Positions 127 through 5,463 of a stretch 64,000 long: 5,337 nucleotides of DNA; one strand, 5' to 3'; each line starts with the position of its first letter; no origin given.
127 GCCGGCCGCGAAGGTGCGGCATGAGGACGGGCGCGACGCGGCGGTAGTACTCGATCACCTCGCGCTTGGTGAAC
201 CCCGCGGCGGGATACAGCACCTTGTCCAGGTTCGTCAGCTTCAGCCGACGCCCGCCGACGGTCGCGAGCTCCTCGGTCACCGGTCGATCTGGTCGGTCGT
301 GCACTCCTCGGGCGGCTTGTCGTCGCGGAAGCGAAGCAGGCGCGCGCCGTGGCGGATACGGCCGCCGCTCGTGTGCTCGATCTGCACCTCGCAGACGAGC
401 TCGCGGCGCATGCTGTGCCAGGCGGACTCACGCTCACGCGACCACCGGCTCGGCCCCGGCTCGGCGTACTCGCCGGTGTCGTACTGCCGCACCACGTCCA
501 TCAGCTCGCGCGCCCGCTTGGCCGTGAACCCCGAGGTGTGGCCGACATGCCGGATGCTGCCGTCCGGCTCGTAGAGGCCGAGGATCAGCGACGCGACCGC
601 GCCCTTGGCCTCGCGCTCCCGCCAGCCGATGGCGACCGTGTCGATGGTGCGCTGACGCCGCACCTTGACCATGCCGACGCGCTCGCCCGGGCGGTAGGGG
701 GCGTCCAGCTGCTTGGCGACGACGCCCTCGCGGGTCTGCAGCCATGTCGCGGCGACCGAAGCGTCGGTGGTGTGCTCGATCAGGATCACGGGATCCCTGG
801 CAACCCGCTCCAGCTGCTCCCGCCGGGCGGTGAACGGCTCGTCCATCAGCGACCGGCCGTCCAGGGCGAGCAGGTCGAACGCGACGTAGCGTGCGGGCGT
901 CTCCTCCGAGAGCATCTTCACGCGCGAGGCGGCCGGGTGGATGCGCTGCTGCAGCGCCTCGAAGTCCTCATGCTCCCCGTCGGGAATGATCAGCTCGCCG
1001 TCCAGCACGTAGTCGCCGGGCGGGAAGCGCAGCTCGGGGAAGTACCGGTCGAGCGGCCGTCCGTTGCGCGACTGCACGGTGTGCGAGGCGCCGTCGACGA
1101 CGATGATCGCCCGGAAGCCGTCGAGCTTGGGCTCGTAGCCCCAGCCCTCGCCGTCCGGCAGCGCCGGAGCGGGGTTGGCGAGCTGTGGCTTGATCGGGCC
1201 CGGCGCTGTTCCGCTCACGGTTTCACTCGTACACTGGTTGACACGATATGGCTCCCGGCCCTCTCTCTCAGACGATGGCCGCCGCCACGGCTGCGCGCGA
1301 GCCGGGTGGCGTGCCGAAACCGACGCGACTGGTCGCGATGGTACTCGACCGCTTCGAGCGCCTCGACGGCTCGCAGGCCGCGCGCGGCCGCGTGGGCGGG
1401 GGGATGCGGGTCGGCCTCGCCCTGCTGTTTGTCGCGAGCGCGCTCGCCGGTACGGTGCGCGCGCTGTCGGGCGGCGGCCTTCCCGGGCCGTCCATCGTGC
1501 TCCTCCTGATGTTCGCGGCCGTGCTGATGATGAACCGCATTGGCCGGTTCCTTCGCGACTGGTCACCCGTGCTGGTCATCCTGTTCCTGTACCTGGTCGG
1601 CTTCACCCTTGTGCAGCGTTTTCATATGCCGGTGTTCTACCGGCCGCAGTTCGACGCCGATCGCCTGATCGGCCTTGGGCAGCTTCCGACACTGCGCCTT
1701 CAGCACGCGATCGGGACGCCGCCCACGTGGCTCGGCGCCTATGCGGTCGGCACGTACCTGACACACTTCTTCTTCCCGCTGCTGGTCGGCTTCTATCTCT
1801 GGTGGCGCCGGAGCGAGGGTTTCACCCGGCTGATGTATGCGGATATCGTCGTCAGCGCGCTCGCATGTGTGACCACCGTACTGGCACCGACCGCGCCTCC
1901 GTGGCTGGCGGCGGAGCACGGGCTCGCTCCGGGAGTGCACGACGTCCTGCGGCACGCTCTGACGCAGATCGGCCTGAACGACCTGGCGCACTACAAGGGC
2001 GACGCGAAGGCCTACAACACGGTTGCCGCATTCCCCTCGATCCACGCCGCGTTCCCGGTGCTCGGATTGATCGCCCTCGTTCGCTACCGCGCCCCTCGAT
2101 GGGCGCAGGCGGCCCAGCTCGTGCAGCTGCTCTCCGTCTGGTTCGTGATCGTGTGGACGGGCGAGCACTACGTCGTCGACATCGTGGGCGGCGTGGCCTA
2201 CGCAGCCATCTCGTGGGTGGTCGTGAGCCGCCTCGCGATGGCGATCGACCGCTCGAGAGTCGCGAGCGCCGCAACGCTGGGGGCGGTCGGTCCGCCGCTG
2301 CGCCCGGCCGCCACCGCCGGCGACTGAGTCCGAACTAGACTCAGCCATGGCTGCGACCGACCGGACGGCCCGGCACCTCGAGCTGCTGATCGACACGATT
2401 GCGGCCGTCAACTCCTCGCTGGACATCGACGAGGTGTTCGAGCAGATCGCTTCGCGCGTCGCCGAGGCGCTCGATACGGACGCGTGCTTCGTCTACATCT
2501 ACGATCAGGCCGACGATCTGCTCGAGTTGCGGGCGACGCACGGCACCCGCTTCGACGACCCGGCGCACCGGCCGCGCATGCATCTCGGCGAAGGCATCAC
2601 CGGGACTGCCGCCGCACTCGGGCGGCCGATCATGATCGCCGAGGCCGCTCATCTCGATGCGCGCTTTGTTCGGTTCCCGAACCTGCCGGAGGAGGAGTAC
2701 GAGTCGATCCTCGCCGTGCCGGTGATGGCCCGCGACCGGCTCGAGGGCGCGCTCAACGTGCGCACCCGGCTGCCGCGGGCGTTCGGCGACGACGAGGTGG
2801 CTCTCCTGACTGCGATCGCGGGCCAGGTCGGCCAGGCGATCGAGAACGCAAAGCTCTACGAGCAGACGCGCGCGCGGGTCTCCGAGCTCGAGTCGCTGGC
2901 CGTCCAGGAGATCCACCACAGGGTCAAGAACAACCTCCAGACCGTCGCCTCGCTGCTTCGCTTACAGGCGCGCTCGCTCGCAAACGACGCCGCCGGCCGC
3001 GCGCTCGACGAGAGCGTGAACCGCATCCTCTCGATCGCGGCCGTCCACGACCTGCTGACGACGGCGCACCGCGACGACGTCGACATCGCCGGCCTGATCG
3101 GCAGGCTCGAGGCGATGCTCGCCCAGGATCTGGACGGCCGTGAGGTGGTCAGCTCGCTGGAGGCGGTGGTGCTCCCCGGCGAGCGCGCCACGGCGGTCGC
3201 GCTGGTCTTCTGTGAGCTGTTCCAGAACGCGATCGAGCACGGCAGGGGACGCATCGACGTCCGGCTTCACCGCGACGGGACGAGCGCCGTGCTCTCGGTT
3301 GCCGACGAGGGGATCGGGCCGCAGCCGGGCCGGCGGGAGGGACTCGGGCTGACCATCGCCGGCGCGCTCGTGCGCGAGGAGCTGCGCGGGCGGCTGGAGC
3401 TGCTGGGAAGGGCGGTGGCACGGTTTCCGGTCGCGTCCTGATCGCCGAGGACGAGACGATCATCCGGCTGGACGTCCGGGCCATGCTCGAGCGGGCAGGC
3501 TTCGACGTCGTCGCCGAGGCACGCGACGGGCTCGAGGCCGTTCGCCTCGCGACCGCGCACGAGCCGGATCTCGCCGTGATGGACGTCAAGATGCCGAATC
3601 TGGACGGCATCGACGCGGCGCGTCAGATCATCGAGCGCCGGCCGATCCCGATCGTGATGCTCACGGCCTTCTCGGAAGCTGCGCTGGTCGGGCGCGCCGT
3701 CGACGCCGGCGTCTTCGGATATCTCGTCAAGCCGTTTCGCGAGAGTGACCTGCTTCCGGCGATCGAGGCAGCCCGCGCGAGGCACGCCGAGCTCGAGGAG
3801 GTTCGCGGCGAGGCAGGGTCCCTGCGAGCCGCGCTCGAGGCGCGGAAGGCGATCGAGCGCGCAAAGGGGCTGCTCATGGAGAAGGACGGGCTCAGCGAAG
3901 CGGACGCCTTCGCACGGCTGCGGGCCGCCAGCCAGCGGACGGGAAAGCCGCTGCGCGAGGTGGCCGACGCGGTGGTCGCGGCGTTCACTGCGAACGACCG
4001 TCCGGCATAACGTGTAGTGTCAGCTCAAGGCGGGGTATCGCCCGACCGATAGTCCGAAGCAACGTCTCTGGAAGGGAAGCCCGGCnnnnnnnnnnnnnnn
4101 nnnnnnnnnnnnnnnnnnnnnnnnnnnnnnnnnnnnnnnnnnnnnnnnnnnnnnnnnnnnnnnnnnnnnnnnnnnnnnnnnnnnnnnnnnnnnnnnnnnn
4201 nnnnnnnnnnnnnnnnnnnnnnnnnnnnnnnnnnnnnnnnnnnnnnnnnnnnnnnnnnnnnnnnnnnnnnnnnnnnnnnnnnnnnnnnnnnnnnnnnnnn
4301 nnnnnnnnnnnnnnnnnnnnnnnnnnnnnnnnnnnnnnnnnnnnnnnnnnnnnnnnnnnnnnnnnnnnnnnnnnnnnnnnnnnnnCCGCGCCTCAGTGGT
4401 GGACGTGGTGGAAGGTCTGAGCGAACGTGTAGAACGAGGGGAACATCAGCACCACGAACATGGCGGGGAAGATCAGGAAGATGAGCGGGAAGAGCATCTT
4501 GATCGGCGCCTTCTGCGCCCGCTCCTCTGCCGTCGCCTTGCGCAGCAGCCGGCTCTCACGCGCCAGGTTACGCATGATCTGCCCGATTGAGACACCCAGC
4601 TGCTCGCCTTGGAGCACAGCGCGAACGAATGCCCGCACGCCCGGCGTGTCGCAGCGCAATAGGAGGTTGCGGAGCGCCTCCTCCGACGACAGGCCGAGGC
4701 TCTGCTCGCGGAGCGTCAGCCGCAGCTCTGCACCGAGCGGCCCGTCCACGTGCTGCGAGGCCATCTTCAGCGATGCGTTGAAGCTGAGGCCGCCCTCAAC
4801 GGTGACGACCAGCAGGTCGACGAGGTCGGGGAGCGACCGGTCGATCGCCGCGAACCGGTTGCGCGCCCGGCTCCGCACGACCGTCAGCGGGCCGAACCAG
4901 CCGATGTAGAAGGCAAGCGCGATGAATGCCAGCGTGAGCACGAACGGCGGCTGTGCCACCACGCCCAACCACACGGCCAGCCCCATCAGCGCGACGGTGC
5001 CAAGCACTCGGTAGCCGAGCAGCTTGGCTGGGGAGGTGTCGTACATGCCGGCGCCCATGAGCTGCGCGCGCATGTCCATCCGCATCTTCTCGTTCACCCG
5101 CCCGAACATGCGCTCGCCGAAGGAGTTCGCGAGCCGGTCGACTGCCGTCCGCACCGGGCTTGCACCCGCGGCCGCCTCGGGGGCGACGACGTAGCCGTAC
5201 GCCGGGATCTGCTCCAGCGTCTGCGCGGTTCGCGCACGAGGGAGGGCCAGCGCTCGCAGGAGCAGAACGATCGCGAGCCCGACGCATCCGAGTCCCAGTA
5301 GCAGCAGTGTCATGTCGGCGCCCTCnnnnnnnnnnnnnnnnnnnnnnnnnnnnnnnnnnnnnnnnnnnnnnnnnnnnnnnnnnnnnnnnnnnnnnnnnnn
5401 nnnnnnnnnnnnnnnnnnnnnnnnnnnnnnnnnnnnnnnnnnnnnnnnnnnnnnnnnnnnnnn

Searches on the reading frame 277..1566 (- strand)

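Call 5: search_protein_families(library=pfam, proteins=[window:277-1566:-], max_evalue=0.001)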
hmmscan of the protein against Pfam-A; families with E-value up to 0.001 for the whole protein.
window:277-1566:- (429 aa): 3 families
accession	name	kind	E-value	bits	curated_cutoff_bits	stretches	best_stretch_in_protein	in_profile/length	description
PF01068.26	DNA_ligase_A_M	-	2.2e-26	93.3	26.2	1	139-302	19-203/204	ATP dependent DNA ligase domain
PF04679.21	DNA_ligase_A_C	-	3.4e-11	43.9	27.5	1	321-417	2-94/94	ATP dependent DNA ligase C terminal region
PF01331.24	mRNA_cap_enzyme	-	0.00065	20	29.6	0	222-262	87-127/194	mRNA capping enzyme, catalytic domain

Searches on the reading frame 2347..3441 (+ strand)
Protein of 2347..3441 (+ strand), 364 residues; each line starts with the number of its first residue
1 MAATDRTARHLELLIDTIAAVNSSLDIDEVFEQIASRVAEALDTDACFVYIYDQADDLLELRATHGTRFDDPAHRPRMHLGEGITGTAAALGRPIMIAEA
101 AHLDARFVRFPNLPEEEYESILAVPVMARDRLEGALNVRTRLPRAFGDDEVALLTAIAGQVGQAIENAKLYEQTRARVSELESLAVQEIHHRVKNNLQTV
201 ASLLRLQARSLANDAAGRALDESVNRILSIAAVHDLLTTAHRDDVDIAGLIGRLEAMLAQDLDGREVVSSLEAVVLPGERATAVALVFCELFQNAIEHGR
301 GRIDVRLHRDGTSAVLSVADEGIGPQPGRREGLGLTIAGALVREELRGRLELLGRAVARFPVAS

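Call 78: search_protein_families(library=pfam, proteins=[window:2347-3441:+], max_evalue=0.01)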
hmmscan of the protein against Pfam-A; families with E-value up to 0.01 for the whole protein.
window:2347-3441:+ (364 aa): 7 families
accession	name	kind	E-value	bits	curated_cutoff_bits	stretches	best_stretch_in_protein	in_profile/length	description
PF07568.18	HisKA_2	-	6.9e-22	77.8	22.3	1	188-259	1-73/76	Histidine kinase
PF13185.12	GAF_2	-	7.4e-22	78.5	28.6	1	25-166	2-136/136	GAF domain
PF01590.32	GAF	-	7.7e-20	72.2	22.4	1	26-165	1-133/133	GAF domain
PF13492.12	GAF_3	-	9.9e-16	58.8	27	1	26-167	1-129/129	GAF domain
PF07536.20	HWE_HK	-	6.8e-09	36.8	22.8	1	188-254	1-65/83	HWE histidine kinase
PF13581.12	HATPase_c_2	-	1.3e-08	35.4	27.4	1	267-342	15-109/127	Histidine kinase-like ATPase domain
PF02518.31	HATPase_c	-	4.9e-07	30.6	26.4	1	282-352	4-93/111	Histidine kinase-, DNA gyrase B-, and HSP90-like ATPase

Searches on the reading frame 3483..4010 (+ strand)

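Call 78: search_protein_families(library=pfam, proteins=[window:3483-4010:+], max_evalue=0.01)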
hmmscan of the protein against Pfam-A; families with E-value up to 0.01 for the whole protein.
window:3483-4010:+ (175 aa): 2 families
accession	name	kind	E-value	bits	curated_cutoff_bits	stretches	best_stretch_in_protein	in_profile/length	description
PF00072.30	Response_reg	-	5.4e-24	84.9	30.2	1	1-94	17-110/111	Response regulator receiver domain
PF03861.19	ANTAR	-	5.6e-21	74.5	27.3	1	114-165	3-54/54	ANTAR domain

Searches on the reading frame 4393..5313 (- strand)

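Call 5: search_protein_families(library=pfam, proteins=[window:4393-5313:-], max_evalue=0.001)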
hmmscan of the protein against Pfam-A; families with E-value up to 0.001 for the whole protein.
window:4393-5313:- (306 aa): 1 family
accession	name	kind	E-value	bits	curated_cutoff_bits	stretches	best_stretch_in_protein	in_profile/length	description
PF00482.28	T2SSF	-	8.5e-16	58.5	25.2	1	165-290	2-124/125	Type II secretion system (T2SS), protein F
